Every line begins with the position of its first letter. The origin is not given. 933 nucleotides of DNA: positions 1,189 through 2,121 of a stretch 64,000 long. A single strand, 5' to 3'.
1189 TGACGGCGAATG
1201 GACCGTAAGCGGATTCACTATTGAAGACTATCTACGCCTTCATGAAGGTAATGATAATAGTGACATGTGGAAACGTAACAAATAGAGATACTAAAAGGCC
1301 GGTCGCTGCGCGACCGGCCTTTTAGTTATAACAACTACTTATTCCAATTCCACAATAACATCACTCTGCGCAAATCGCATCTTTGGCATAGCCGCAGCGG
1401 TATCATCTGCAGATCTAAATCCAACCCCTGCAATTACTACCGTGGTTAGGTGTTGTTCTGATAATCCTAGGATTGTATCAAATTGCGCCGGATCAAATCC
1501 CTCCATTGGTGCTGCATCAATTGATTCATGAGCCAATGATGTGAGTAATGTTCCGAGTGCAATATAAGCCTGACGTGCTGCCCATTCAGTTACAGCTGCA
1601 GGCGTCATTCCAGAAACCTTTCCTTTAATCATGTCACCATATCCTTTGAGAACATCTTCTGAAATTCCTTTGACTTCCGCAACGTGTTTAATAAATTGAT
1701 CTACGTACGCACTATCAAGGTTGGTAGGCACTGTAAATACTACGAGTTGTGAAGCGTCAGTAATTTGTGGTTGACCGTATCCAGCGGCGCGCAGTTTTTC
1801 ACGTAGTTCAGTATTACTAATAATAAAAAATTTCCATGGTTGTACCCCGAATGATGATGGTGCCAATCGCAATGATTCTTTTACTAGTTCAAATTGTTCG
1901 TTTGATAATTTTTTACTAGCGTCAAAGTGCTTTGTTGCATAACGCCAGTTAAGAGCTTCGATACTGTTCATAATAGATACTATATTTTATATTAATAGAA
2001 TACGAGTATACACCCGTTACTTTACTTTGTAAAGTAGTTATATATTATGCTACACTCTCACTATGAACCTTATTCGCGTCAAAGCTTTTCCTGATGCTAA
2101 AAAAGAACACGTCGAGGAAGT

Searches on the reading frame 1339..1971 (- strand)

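Call 67: search_protein_families(library=pfam, proteins=[window:1339-1971:-], max_evalue=0.001)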
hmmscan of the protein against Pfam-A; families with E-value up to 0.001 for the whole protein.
window:1339-1971:- (210 aa): 1 family
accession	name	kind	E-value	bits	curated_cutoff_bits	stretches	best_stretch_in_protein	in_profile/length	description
PF00881.29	Nitroreductase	-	4.4e-21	76.2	23.5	1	8-182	2-166/167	Nitroreductase family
